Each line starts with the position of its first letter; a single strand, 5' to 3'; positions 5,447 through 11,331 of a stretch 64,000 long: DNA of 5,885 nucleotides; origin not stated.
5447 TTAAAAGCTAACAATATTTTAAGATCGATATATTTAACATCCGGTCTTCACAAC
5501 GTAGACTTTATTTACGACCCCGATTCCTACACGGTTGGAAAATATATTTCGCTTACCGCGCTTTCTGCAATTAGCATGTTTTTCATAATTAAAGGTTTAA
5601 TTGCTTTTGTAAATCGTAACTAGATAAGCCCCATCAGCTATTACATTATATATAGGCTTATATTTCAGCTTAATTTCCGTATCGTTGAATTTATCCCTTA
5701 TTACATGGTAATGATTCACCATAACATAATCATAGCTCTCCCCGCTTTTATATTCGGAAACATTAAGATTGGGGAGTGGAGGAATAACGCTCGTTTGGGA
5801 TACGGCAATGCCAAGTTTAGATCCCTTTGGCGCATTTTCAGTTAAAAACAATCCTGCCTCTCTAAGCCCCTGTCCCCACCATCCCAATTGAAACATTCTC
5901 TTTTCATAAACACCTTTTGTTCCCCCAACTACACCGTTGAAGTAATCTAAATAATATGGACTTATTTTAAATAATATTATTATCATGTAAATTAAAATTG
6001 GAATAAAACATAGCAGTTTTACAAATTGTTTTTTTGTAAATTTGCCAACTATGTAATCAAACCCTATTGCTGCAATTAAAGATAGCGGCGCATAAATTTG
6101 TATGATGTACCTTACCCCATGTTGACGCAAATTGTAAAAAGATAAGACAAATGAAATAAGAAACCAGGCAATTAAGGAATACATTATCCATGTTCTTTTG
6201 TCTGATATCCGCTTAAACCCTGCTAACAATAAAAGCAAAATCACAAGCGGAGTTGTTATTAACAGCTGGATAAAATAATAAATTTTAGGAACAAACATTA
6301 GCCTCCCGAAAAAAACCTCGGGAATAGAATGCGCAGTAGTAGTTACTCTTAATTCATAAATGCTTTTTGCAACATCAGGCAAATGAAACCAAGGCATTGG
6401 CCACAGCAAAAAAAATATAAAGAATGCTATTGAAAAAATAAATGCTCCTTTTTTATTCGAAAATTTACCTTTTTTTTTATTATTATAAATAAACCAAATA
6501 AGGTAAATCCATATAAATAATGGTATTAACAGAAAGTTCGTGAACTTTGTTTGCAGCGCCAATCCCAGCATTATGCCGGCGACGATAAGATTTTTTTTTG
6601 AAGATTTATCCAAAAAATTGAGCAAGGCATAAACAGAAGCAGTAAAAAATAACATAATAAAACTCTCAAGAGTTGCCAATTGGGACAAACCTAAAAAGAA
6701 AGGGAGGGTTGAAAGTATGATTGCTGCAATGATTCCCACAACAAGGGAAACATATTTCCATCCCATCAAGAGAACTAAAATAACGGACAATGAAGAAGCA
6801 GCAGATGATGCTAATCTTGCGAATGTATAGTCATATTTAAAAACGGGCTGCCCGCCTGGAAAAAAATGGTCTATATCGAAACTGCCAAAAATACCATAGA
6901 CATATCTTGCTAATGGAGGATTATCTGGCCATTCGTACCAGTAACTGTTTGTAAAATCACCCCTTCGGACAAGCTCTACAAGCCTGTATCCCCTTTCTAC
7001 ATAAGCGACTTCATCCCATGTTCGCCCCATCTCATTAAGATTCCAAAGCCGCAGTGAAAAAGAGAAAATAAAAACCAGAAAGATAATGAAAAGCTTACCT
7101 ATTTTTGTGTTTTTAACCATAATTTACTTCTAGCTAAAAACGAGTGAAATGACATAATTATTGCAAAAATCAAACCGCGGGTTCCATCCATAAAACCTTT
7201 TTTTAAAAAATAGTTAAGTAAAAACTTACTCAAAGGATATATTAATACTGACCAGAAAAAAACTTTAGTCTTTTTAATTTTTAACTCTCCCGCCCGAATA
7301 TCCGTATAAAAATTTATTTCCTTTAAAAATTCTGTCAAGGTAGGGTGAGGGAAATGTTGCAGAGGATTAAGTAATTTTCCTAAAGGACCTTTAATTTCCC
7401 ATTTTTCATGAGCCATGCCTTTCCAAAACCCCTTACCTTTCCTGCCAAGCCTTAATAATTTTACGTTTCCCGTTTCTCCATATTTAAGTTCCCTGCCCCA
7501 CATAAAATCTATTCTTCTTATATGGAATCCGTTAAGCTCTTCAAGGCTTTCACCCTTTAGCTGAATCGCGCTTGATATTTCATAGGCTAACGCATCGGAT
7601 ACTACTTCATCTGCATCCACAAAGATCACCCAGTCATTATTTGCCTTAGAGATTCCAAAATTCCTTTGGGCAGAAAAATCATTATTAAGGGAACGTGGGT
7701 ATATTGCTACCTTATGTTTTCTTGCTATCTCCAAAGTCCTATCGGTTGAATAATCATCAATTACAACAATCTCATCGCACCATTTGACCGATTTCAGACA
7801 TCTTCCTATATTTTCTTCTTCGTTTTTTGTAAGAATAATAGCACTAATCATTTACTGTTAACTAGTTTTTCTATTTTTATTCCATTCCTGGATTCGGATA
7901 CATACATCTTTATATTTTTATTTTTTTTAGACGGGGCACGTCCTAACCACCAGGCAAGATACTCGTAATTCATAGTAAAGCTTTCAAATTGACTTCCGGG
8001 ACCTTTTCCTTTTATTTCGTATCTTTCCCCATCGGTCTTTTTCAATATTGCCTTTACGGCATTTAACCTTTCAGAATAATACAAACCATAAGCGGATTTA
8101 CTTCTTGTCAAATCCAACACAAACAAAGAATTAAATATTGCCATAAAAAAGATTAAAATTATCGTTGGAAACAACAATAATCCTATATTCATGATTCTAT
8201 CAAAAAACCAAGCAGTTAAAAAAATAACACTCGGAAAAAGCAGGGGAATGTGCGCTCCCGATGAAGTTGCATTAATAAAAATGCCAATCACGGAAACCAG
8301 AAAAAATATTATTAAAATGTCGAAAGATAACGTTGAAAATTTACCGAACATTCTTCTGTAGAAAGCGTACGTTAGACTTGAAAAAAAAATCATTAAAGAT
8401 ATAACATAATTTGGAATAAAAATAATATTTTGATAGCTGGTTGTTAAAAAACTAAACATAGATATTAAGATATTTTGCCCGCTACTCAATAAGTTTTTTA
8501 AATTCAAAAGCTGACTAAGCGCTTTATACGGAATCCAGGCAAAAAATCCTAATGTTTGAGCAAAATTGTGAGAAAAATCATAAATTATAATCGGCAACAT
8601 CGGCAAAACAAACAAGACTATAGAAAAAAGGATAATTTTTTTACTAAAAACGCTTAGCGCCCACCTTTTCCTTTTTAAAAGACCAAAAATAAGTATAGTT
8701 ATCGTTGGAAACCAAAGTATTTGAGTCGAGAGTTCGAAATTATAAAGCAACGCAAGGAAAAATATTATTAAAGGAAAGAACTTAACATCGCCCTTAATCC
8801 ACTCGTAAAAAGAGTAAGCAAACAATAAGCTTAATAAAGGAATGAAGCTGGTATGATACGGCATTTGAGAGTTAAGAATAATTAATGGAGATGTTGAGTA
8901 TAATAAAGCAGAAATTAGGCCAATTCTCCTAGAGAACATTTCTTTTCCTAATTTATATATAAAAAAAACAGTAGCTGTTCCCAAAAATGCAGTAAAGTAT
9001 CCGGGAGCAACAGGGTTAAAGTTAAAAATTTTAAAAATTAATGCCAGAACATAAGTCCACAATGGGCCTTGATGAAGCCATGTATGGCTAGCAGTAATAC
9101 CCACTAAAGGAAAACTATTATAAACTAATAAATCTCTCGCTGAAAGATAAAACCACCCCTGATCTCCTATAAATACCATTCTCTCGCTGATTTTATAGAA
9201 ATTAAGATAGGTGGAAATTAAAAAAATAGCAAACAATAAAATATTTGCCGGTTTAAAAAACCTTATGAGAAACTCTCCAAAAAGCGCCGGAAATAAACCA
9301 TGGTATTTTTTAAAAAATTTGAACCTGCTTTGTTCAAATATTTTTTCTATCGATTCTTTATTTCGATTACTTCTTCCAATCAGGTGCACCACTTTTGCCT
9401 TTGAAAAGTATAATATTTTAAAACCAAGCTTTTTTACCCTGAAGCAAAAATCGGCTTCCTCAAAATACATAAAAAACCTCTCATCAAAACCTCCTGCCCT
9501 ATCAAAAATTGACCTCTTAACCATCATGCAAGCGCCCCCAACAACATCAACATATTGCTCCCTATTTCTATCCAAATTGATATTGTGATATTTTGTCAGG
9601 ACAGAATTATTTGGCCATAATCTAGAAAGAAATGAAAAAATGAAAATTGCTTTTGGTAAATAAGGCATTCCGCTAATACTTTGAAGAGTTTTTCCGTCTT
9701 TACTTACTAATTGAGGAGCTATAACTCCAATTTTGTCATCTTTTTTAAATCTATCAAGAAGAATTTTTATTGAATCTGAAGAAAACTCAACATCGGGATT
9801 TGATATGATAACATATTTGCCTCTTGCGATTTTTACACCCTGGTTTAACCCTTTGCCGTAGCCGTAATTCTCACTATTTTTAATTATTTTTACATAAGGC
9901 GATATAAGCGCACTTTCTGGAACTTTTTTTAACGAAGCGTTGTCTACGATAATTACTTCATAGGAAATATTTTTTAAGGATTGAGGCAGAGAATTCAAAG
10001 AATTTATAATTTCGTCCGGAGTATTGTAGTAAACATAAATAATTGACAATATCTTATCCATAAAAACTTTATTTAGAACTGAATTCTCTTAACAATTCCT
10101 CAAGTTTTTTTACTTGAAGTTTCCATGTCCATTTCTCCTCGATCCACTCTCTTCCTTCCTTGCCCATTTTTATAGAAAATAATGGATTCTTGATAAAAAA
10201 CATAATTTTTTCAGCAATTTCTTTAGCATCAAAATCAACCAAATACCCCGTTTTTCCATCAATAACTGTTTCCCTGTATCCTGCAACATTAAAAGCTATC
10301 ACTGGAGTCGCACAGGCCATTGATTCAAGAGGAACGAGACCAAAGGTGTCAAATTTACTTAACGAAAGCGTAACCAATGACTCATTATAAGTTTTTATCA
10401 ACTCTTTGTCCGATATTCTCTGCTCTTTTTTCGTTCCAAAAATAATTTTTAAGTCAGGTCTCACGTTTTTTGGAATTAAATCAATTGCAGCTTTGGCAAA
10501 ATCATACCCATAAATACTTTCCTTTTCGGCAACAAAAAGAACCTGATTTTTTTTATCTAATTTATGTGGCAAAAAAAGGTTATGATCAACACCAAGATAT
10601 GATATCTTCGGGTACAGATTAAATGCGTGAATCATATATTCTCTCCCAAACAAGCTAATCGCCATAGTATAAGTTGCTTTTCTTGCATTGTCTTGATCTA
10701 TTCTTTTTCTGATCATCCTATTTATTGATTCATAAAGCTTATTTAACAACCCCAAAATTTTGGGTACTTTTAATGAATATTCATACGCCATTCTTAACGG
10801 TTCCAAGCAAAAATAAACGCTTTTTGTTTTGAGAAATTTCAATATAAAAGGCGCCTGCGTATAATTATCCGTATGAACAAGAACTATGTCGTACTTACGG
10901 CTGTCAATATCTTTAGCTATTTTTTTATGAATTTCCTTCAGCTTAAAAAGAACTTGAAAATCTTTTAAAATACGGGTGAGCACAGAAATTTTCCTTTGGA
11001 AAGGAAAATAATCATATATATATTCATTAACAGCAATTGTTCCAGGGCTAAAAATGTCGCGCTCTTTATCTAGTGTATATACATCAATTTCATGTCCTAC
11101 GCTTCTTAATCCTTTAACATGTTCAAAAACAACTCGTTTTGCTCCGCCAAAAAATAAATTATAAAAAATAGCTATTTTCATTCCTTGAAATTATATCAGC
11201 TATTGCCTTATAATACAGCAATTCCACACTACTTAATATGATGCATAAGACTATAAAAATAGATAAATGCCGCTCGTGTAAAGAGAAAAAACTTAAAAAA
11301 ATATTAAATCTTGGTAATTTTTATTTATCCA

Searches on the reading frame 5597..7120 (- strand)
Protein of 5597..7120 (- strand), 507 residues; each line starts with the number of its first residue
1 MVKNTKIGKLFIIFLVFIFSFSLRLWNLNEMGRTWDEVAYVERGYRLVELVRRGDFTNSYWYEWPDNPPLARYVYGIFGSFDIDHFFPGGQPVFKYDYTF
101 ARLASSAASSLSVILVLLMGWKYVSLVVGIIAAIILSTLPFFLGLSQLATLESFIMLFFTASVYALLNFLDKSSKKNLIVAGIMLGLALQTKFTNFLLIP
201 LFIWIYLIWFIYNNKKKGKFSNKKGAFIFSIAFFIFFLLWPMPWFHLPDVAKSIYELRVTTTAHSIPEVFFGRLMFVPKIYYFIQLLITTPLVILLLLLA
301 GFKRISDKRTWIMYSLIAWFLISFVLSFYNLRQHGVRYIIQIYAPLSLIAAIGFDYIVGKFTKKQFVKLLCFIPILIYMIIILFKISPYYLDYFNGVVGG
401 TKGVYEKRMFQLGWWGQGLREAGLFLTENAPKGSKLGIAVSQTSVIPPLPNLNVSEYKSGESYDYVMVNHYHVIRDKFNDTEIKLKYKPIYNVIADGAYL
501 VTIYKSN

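Call 10: search_protein_families(library=pfam, proteins=[window:5597-7120:-], max_evalue=0.00001)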
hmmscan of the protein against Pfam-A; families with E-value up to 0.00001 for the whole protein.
window:5597-7120:- (507 aa): 2 families
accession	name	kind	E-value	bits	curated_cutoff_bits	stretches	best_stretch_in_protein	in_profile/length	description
PF02366.24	PMT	-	5.8e-13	49.4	22.7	1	17-245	4-231/245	Dolichyl-phosphate-mannose-protein mannosyltransferase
PF13231.12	PMT_2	-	1.6e-12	48.4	26.1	1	99-240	22-160/160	Dolichyl-phosphate-mannose-protein mannosyltransferase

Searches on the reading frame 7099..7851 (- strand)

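Call 10: search_protein_families(library=pfam, proteins=[window:7099-7851:-], max_evalue=0.00001)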
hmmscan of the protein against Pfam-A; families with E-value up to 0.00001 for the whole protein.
window:7099-7851:- (250 aa): 3 families
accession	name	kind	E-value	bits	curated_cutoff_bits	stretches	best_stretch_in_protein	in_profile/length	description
PF00535.33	Glycos_transf_2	-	5.2e-23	82.3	23.3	1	3-87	1-94/168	Glycosyl transferase family 2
PF10111.15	Glyco_tranf_2_2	-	4.7e-07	30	27.3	1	5-89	3-100/276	Glycosyltransferase like family 2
PF13704.12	Glyco_tranf_2_4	-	3.6e-06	27.8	27.5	1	10-84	2-84/98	Glycosyl transferase family 2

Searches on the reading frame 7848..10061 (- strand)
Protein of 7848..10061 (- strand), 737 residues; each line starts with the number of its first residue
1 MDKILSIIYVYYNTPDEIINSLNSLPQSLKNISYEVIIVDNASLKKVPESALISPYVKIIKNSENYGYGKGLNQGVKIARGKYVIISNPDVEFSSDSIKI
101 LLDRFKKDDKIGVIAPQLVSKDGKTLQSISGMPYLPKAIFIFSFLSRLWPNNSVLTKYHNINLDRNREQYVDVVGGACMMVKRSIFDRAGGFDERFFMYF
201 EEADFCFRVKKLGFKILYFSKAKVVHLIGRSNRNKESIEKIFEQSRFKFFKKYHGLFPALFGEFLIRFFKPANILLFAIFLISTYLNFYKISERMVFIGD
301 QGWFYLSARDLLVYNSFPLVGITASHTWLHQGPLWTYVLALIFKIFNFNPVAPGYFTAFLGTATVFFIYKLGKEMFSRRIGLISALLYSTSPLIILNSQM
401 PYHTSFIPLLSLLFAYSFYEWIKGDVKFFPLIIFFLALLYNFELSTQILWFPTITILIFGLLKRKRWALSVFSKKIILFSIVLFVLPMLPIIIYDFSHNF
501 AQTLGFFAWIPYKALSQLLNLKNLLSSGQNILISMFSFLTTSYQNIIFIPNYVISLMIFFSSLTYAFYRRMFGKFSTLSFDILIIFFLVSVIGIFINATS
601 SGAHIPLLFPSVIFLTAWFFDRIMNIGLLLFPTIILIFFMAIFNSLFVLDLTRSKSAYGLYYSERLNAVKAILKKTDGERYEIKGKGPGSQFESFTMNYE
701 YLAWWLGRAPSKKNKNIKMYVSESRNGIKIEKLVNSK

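Call 10: search_protein_families(library=pfam, proteins=[window:7848-10061:-], max_evalue=0.00001)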
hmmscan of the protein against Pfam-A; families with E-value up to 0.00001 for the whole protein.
window:7848-10061:- (737 aa): 4 families
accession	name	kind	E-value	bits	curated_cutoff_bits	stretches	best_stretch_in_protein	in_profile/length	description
PF00535.33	Glycos_transf_2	-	2.8e-19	70.1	23.3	1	6-187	1-165/168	Glycosyl transferase family 2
PF13231.12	PMT_2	-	4.1e-09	37.3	26.1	1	331-485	2-155/160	Dolichyl-phosphate-mannose-protein mannosyltransferase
PF13712.12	Glyco_tranf_2_5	-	2e-07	31.4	27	1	60-250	33-207/210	Glycosyltransferase like family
PF13641.12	Glyco_tranf_2_3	-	1e-06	29.4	27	1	57-231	60-216/230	Glycosyltransferase like family 2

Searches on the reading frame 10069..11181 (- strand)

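Call 10: search_protein_families(library=pfam, proteins=[window:10069-11181:-], max_evalue=0.00001)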
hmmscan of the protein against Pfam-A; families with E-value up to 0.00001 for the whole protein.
window:10069-11181:- (370 aa): 4 families
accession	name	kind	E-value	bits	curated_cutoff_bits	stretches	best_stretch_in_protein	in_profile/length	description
PF00534.26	Glycos_transf_1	-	5.4e-23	81.8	26.4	1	255-346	80-172/172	Glycosyl transferases group 1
PF13692.12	Glyco_trans_1_4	-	7.6e-14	52.6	27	1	259-331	68-141/142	Glycosyl transferases group 1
PF13524.12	Glyco_trans_1_2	-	3.6e-09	37.2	25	1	249-361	28-143/144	Glycosyl transferase-like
PF13439.12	Glyco_transf_4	-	8.7e-09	36.1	28.5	1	11-200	1-168/170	Glycosyltransferase Family 4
